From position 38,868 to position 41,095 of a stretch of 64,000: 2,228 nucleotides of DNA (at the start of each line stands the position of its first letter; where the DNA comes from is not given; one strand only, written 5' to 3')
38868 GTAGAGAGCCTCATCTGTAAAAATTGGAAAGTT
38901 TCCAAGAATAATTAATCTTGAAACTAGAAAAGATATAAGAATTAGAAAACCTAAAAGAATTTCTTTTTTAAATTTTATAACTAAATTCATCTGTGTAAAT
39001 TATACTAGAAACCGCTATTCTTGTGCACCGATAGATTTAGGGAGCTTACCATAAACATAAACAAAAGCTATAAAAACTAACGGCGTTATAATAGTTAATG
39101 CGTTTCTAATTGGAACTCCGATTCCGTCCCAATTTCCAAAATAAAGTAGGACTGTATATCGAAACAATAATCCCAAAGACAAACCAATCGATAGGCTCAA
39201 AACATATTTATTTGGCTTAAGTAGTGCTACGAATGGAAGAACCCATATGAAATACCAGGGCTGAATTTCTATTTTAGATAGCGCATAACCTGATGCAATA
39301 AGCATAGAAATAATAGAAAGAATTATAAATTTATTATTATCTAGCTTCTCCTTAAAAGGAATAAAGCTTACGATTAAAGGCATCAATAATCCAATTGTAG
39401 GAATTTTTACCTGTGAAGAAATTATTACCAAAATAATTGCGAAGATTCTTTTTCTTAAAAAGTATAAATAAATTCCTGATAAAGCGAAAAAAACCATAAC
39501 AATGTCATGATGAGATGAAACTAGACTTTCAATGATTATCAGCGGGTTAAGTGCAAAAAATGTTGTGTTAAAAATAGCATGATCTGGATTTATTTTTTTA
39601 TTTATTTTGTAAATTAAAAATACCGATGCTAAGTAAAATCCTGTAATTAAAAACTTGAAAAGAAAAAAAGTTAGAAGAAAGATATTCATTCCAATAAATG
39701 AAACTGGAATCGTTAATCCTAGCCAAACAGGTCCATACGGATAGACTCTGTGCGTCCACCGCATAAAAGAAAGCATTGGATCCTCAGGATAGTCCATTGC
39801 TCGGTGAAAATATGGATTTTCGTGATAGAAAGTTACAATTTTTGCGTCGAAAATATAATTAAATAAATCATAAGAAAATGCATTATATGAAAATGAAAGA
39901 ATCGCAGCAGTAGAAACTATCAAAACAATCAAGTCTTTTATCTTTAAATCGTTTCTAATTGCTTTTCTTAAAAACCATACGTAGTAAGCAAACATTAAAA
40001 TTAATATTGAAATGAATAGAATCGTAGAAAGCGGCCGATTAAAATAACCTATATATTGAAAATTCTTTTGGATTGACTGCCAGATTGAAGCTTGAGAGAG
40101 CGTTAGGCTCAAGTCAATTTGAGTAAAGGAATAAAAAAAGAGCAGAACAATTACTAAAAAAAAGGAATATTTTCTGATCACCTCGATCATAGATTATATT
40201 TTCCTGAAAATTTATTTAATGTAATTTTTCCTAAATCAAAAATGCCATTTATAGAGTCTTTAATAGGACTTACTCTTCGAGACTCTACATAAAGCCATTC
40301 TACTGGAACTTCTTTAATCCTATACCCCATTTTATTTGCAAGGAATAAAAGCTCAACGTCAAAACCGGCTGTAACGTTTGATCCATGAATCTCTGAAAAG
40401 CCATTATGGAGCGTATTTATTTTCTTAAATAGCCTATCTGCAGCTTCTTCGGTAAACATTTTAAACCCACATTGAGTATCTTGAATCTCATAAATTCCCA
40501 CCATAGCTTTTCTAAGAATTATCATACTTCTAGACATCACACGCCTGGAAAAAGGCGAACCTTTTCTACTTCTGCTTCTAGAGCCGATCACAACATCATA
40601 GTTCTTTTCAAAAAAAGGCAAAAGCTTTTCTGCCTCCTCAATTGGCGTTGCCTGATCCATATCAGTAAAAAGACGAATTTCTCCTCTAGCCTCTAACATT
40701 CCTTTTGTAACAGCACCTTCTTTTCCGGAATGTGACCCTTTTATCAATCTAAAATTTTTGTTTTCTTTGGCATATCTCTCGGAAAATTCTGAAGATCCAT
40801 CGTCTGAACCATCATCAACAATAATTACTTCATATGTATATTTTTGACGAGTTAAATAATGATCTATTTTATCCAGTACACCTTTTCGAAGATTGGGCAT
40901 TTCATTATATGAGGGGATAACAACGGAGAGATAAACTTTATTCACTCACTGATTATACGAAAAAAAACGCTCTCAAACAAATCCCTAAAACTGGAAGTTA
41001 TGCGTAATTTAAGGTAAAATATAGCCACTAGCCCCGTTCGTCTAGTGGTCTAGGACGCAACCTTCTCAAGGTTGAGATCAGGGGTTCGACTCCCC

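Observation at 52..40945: A 40-kb, roughly 35-gene surface-glycosylation island with about 20 GT-C-like membrane proteins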

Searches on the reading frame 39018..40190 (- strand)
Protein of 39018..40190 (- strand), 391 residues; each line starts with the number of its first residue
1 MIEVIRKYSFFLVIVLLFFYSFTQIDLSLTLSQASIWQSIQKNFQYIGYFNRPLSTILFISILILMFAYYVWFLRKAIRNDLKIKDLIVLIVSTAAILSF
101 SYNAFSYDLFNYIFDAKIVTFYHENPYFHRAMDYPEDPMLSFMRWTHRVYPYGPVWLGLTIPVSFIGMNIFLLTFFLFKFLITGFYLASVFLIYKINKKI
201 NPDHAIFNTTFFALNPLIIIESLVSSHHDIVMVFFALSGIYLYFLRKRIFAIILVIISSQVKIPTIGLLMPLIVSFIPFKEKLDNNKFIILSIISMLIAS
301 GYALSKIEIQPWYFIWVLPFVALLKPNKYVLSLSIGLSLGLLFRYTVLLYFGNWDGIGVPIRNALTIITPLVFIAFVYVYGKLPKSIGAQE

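Call 6: search_protein_families(library=pfam, proteins=[window:39018-40190:-], max_evalue=0.01)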
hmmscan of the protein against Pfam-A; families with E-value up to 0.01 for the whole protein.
window:39018-40190:- (391 aa): 1 family
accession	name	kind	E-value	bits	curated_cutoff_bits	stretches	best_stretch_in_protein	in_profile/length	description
PF15086.11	UPF0542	-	0.0072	16.6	27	0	181-201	26-46/68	Uncharacterised protein family UPF0542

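Call 14: search_solved_structures(query=window:39018-40190:-, max_evalue=10)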
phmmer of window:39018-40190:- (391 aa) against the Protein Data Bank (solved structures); distinct sequences matched with E-value up to 10: 3.
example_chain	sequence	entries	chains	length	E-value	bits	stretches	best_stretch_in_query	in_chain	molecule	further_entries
1dgf_A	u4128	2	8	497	1.5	11.2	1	92-156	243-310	CATALASE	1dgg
1dgb_A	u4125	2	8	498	1.5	11.2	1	92-156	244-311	CATALASE | PROTEIN (CATALASE)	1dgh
1f4j_A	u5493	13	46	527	1.7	11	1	92-156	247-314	CATALASE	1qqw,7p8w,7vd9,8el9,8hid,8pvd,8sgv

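Call 15: find_homologous_proteins(query=window:39018-40190:-, max_evalue=0.001)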
Query window:39018-40190:- (391 aa): 2158 proteins with E <= 0.001 among 8000 candidates; the best 120 are listed.
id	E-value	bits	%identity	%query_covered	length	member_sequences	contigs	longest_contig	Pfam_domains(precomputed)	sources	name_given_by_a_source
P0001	1.2e-237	807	96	100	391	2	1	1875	PF26314.1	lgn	-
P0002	1.7e-224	763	90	100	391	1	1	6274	PF26314.1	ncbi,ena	-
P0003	4.1e-209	713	81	100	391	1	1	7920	PF26314.1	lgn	-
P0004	9.9e-205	698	81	100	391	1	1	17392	PF26314.1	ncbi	-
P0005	6.9e-204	695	81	100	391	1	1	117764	PF26314.1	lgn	-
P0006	2.0e-203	694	81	100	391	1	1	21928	PF26314.1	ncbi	-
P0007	1.8e-202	691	82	100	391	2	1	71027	PF26314.1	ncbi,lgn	-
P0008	3.5e-202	690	80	100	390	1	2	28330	PF26314.1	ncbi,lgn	-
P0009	3.2e-201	687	80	100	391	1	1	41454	PF26314.1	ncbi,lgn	-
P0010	3.6e-198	677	79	95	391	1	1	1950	PF26314.1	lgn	-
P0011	5.0e-198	676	79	100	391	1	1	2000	PF26314.1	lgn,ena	-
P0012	4.7e-192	657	76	98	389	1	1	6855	PF26314.1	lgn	-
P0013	8.2e-189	646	85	88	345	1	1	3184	PF26314.1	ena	-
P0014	1.2e-185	635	74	99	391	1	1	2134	PF26314.1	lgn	-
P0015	1.5e-185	635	73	99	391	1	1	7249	PF26314.1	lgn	-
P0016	9.9e-177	606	70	98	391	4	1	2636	PF26314.1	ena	-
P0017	3.0e-172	591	67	99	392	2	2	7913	PF26314.1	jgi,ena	-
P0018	3.9e-167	575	66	98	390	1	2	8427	PF26314.1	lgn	-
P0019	2.3e-163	562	65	98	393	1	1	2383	PF26314.1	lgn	-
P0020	2.6e-162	559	64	100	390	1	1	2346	PF26314.1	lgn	-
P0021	9.0e-162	557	66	99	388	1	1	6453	PF26314.1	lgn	-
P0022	1.8e-161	556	67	96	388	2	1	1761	PF26314.1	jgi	jgi:hypothetical protein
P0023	6.2e-159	547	64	97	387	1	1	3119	PF26314.1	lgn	-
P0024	4.0e-156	538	63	97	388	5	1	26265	PF26314.1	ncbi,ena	-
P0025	5.4e-156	538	64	97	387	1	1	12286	PF26314.1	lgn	-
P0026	1.5e-154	533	64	97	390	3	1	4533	PF26314.1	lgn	-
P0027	1.3e-152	527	64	94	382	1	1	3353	PF26314.1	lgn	-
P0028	4.1e-152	525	61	98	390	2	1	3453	PF26314.1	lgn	-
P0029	4.0e-150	518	65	93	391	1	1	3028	PF09594.17,PF26314.1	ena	-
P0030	4.3e-150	518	65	93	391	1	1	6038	PF09594.17,PF26314.1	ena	-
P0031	9.3e-150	517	65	93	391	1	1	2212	PF09594.17,PF26314.1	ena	-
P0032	1.2e-148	514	60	99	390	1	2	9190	PF26314.1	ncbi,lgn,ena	-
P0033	1.2e-147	510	90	67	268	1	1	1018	PF26314.1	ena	-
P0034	1.2e-146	507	64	93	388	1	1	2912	PF26314.1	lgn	-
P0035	3.2e-146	506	63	93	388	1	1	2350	PF26314.1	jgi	jgi:hypothetical protein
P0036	3.5e-145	502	63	95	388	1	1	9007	PF26314.1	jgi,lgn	-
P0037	1.9e-144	500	63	93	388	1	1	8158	PF26314.1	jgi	jgi:hypothetical protein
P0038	2.5e-142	493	60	95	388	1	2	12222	PF26314.1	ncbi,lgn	-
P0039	2.6e-142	493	61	94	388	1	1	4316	PF26314.1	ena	-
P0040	4.9e-142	492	59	96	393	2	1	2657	PF09594.17,PF26314.1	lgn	-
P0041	2.0e-141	490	62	93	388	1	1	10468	PF26314.1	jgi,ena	-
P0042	2.9e-141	489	57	100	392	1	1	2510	PF26314.1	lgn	-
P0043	5.1e-141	489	64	89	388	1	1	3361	PF26314.1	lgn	-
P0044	4.9e-140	485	60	95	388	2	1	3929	PF26314.1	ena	-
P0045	5.3e-140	485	61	93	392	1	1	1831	PF26314.1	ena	-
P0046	1.3e-139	484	60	93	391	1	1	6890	PF26314.1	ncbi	-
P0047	1.5e-139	484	63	83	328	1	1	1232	PF26314.1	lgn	-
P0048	2.9e-139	483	57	100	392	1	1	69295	PF09594.17,PF26314.1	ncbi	-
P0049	4.2e-139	482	61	95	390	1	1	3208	PF26314.1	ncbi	-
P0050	1.2e-138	481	58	96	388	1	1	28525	PF26314.1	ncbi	-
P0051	4.4e-137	476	56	100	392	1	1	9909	PF26314.1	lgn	-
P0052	2.0e-136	473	56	100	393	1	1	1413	PF26314.1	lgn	-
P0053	2.7e-136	473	58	98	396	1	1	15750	PF26314.1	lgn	-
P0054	2.7e-136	473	57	94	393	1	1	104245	PF26314.1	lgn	-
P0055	2.9e-136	473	57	98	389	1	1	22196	PF26314.1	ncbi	-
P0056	4.2e-136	472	57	98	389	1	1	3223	PF26314.1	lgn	-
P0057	5.8e-136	472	57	96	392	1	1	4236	PF26314.1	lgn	-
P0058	1.2e-135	471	60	92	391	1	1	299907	PF26314.1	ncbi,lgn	-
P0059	1.6e-135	470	60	96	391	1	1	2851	PF26314.1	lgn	-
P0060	2.3e-135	470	60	93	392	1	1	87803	PF26314.1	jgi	-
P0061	2.4e-135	470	62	90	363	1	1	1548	PF26314.1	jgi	jgi:hypothetical protein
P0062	5.4e-134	465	60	92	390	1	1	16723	PF26314.1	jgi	jgi:hypothetical protein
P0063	3.2e-133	463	61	92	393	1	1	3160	PF26314.1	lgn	-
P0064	4.9e-133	462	60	96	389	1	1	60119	PF26314.1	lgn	-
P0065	1.4e-132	461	59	93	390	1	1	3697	PF26314.1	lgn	-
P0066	4.5e-132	459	58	94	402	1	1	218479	PF26314.1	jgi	jgi:hypothetical protein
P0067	5.3e-132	459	59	95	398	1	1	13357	PF26314.1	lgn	-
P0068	2.8e-131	456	56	97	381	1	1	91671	PF09594.17,PF26314.1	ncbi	-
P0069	6.8e-131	455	56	96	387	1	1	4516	PF26314.1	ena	-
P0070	9.3e-131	455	58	95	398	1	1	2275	PF26314.1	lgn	-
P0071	4.9e-129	449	57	97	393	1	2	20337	PF26314.1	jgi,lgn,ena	-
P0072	2.0e-126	440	55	98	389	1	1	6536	PF26314.1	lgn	-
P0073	9.0e-126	438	58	93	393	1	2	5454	PF26314.1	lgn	-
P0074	6.9e-124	432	54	96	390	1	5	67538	PF26314.1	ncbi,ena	-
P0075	2.3e-123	430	54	96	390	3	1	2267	PF26314.1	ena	-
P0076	2.7e-123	430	58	93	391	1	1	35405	PF26314.1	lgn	-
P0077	7.5e-123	429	53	96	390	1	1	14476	PF26314.1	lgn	-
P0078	3.1e-122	427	53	96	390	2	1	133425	PF26314.1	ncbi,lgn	-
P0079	1.4e-121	425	54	96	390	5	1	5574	PF26314.1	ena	-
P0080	4.0e-121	423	54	96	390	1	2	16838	PF26314.1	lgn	-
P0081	1.5e-120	421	54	96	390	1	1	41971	PF26314.1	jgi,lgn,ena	-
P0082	4.1e-120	420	55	94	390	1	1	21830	PF26314.1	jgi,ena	-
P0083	4.2e-120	420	54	96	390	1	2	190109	PF26314.1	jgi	-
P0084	1.2e-119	418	54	94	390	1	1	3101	PF26314.1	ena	-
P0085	6.6e-119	416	53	94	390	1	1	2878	PF26314.1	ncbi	-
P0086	1.2e-118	415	55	92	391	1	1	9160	PF09594.17,PF26314.1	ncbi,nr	ncbi:MAG: DUF2029 domain-containing protein [Candidatus Levybacteria bacterium]|nr:DUF2029 domain-co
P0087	6.1e-116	406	52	95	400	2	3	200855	PF26314.1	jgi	-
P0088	1.9e-115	404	51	96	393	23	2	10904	PF09594.17,PF26314.1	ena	-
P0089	1.8e-114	401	53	94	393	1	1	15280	PF26314.1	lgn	-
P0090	2.0e-114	401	57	88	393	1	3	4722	PF26314.1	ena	-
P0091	3.6e-114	400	56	88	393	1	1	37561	PF26314.1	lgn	-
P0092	5.6e-114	399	52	95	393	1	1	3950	PF26314.1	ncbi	ncbi:MAG: hypothetical protein ACREGI_02265 [Candidatus Levyibacteriota bacterium]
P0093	7.0e-114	399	53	93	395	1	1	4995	PF26314.1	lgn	-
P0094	6.3e-113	396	56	77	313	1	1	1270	PF26314.1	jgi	jgi:hypothetical protein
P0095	2.1e-112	394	55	88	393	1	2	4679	PF26314.1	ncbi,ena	-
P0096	2.7e-112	394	52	94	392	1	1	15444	PF26314.1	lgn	-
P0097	3.2e-112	394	53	96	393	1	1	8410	PF26314.1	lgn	-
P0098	4.1e-112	393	54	93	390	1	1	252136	PF26314.1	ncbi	-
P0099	4.8e-112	393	50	96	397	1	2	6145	PF26314.1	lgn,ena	-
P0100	5.2e-112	393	52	94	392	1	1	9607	PF26314.1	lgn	-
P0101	2.0e-111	391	51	96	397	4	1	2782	PF26314.1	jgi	-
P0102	3.4e-111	390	52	94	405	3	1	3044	PF26314.1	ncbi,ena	-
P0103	5.8e-111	390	54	92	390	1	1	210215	PF26314.1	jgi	-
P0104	7.7e-111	389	53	93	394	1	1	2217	PF26314.1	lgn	-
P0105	4.1e-110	387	73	62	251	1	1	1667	PF26314.1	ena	-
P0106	4.4e-110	387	50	97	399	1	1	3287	PF26314.1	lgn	-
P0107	4.6e-110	387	52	93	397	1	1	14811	PF26314.1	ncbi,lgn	ncbi:MAG: hypothetical protein V1697_01885 [Candidatus Levyibacteriota bacterium]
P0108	8.6e-110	386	51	96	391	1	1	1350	PF26314.1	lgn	-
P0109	1.1e-109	385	54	92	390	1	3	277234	PF26314.1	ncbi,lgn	-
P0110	4.0e-109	384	51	95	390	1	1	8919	PF26314.1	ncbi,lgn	-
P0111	1.7e-108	381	53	87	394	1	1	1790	PF26314.1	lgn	-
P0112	6.3e-108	380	50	95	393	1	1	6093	PF26314.1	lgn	-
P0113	8.9e-108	379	51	94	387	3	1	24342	PF26314.1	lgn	-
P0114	9.3e-108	379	50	94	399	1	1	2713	PF26314.1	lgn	-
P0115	9.8e-108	379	51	90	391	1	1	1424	PF26314.1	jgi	jgi:hypothetical protein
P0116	1.7e-107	378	49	93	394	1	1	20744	PF26314.1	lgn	-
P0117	5.7e-107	376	50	94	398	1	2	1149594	PF26314.1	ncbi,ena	-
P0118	5.9e-107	376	52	89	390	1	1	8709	PF26314.1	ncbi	-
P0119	7.3e-107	376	51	93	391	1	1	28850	PF26314.1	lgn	-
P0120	6.7e-106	373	51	91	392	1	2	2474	PF26314.1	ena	-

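Call 19: search_solved_structures(query=A1, max_evalue=10)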
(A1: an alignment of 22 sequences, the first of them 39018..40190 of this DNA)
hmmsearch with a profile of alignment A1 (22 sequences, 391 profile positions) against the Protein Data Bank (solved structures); distinct sequences matched with E-value up to 10: 0.

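Call 21: find_related_loci(query=A1, collection=genome_contigs, flank=10000)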
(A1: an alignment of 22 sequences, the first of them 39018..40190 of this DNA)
Query A1 (391 aa) in genome_contigs; peptide patterns used: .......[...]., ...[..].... (x = any residue, [..] = any of these).
430 stretches matched a pattern; 343 encode a relative of the query (tblastn E <= 1e-3); the best 80 are kept; 80 distinct loci.
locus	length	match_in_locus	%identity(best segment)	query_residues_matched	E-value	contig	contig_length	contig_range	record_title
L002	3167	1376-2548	90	1-391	0e+0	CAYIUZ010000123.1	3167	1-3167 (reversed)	MAG TPA_asm: uncultured Gammaproteobacteria bacterium isolate ERP119705_co5_457 genome assembly, contig: NODE_47569_leng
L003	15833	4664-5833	80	1-390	0e+0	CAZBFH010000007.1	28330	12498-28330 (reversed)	MAG TPA_asm: uncultured Gammaproteobacteria bacterium isolate SRP342105_co2_162 genome assembly, contig: NODE_1670_lengt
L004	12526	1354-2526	81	1-391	0e+0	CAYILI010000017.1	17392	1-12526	MAG TPA_asm: uncultured Gammaproteobacteria bacterium isolate ERP119705_co22_367 genome assembly, contig: NODE_2630_leng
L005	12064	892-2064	81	1-391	0e+0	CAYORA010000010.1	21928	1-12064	MAG TPA_asm: uncultured Gammaproteobacteria bacterium isolate SRP170004_co1_164 genome assembly, contig: NODE_3605_lengt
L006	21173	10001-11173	80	1-391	0e+0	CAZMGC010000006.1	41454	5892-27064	MAG TPA_asm: uncultured Gammaproteobacteria bacterium isolate SRP278252_co2_146 genome assembly, contig: NODE_1693_lengt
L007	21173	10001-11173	82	1-391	0e+0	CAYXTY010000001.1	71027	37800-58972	MAG TPA_asm: uncultured Gammaproteobacteria bacterium isolate SRP286056_co1_91 genome assembly, contig: NODE_319_length_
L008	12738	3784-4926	63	7-387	6e-158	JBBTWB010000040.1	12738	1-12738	MAG: Patescibacteria group bacterium isolate H43-bin061_1 H43_bin061_1_000000000040, whole genome shotgun sequence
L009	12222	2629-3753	60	2-372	1e-148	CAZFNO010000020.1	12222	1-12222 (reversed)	MAG TPA_asm: uncultured Gammaproteobacteria bacterium isolate binchicken_co134_351 genome assembly, contig: NODE_11527_l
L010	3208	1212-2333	61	12-383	5e-152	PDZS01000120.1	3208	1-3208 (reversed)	MAG: Deltaproteobacteria bacterium YD0425bin51 scaffold144, whole genome shotgun sequence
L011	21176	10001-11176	57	1-391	1e-139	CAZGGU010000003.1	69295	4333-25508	MAG TPA_asm: uncultured Gammaproteobacteria bacterium isolate SRP292972_co1_102 genome assembly, contig: NODE_300_length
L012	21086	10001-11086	60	9-369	4e-139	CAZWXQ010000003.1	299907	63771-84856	MAG TPA_asm: uncultured Gammaproteobacteria bacterium isolate SRP292972_co3_100 genome assembly, contig: NODE_48_length_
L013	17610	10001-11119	51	16-385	1e-117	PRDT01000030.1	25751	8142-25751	MAG: Candidatus Levyibacteriota bacterium isolate Amazon FNV 2010 10 14 contig_75_4399549_length_25751_multi_3_in_2_out_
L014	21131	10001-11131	50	15-382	4e-116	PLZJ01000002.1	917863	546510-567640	MAG: Candidatus Levyibacteriota bacterium isolate palsa_1332 73.20120700_P3D.151_contig_1296, whole genome shotgun seque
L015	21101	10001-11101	54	17-380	2e-114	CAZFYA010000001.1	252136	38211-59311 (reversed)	MAG TPA_asm: uncultured Gammaproteobacteria bacterium isolate SRP239243_co2_396 genome assembly, contig: NODE_17_length_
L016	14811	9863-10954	52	9-370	2e-112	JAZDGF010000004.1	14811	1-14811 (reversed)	MAG: Candidatus Levyibacteriota bacterium isolate MEGAHIT-group-0.239 k141_11994020, whole genome shotgun sequence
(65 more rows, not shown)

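Call 66: search_protein_families(library=ncbifam, proteins=[window:39018-40190:-], max_evalue=0.001)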
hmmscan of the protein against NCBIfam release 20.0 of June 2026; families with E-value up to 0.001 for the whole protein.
window:39018-40190:- (391 aa): 2 families
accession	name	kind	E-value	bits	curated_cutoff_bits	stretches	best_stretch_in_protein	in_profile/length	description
TIGR03459.1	crt_membr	equivalog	2.8e-13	49.6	439.4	1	33-275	25-264/470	alpha-(1->6)-mannopyranosyltransferase A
NF038066.1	MptB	equivalog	0.00012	20.7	40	1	74-305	123-350/553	polyprenol phosphomannose-dependent alpha 1,6 mannosyltransferase MptB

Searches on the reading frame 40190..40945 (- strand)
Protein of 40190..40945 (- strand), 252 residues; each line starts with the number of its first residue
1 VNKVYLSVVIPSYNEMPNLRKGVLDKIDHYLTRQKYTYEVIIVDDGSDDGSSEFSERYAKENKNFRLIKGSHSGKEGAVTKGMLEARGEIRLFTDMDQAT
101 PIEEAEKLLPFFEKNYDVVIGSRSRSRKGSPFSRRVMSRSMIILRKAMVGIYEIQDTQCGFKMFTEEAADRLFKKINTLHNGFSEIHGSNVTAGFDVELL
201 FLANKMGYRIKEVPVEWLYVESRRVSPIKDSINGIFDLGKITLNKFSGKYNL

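Call 6: search_protein_families(library=pfam, proteins=[window:40190-40945:-], max_evalue=0.01)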
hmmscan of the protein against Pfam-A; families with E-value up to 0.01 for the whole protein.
window:40190-40945:- (252 aa): 1 family
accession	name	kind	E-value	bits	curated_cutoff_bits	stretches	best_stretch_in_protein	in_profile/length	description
PF00535.33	Glycos_transf_2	-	1.6e-26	93.7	23.3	1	7-172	1-167/168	Glycosyl transferase family 2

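Call 32: search_protein_families(library=ncbifam, proteins=[window:40190-40945:-], max_evalue=0.001)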
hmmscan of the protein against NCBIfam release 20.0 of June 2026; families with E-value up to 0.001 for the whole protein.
window:40190-40945:- (252 aa): 21 families
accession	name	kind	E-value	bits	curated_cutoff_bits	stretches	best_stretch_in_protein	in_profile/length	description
NF047588.1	GlcsyltransPgfSStrep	equivalog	6.5e-18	65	500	1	6-174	3-169/308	glycosyltransferase PgfS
NF007986.1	PRK10714.1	equivalog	9.6e-15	54.4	529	1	6-150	8-151/316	undecaprenyl-phosphate 4-deoxy-4-formamido-L-arabinose transferase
NF041875.1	EPS_EpsD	equivalog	2.2e-14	53.6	370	1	6-121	1-114/325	exopolysaccharide biosynthesis glycosyltransferase EpsD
NF007482.0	PRK10073.1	equivalog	7.9e-14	51.4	423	1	4-113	6-111/334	glycosyltransferase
NF041391.1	DPhHxTase_Halo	equivalog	1.5e-12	47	375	1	12-217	3-183/213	dolichyl-phosphate hexose transferase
TIGR03937.1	PgaC_IcaA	equivalog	1.4e-11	44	422.3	1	5-100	46-138/407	poly-beta-1,6-N-acetyl-D-glucosamine synthase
NF058614.1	PPMAGASynPpgS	equivalog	7.5e-10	38.6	370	1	8-235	4-213/226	polyprenyl-phospho-N-acetylgalactosaminyl synthase PpgS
TIGR04182.1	glyco_TIGR04182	equivalog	1.6e-09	37.6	325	1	7-233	3-209/293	S-layer glycoprotein N-glycosyltransferase AglJ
NF038302.1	EPS_HpsE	equivalog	5.3e-09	35.5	300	1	6-99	3-98/307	hormogonium polysaccharide biosynthesis glycosyltransferase HpsE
NF047683.1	TeichurnBiosyTuaG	equivalog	3.6e-08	33.4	400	1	4-116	6-115/252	teichuronic acid biosynthesis protein TuaG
TIGR04283.1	glyco_like_mftF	equivalog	5.8e-08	32.6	182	1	6-115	1-100/221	TIGR04283 family arsenosugar biosynthesis glycosyltransferase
NF050050.1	ProtGlycPglI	equivalog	1.1e-07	31.6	500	1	5-123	3-119/306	GalNAc(5)-diNAcBac-PP-undecaprenol beta-1,3-glucosyltransferase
TIGR04009.1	wcaE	equivalog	3.1e-07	29.9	369.2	1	25-95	21-90/248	colanic acid biosynthesis glycosyltransferase WcaE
TIGR03965.1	mycofact_glyco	equivalog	4.8e-07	29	280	1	6-114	76-181/467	mycofactocin biosynthesis glycosyltransferase MftF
NF010496.0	PRK13915.1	equivalog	1.3e-06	27.7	262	1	5-99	32-128/307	glucosyl-3-phosphoglycerate synthase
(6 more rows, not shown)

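Call 33: search_solved_structures(query=window:40190-40945:-, max_evalue=0.001)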
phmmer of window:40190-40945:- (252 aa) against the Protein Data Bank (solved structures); distinct sequences matched with E-value up to 0.001: 19.
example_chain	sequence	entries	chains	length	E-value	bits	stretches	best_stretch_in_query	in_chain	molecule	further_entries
5mlz_A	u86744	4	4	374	7.5e-16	61.4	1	5-170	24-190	Dolichol monophosphate mannose synthase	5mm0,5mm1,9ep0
5eke_A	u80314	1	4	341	1.2e-12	50.9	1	4-139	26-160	Uncharacterized glycosyltransferase sll0501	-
5ekp_C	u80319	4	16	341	1.2e-12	50.9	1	4-139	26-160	Uncharacterized glycosyltransferase sll0501 | Glycosyltransferase sll0501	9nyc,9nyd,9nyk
9nye_A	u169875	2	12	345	1.3e-12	50.9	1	4-139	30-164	Glycosyltransferase sll0501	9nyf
9hwj_A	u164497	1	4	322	4.3e-10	42.6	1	6-141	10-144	Undecaprenyl-phosphate 4-deoxy-4-formamido-L-arabinose transferase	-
9bhc_C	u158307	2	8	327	1.4e-09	40.9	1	6-146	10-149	Undecaprenyl-phosphate 4-deoxy-4-formamido-L-arabinose transferase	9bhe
8vxh_A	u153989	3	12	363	1.8e-09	40.5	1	6-146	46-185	Undecaprenyl-phosphate 4-deoxy-4-formamido-L-arabinose transferase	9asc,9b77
5hea_A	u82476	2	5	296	5.8e-08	35.6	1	5-99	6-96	Putative glycosyltransferase (GalT1)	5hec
8bz4_A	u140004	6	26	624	6.9e-07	32.1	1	4-127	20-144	Glycosyltransferase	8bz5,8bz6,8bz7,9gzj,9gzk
8bz8_A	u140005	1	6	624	6.9e-07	32.1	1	4-127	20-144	Glycosyltransferase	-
6yv7_B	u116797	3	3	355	3.9e-06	29.6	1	6-104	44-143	Glycosyl transferase, family 2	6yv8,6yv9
6yv7_A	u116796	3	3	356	4e-06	29.6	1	6-104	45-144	Glycosyl transferase, family 2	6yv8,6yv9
8vh7_A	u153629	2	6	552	7.6e-06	28.7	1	27-174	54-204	Heparosan synthase B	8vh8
8viw_A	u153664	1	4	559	7.8e-06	28.6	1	27-168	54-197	Heparosan synthase B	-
3bcv_A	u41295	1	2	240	7e-05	25.5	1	6-99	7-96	Putative glycosyltransferase protein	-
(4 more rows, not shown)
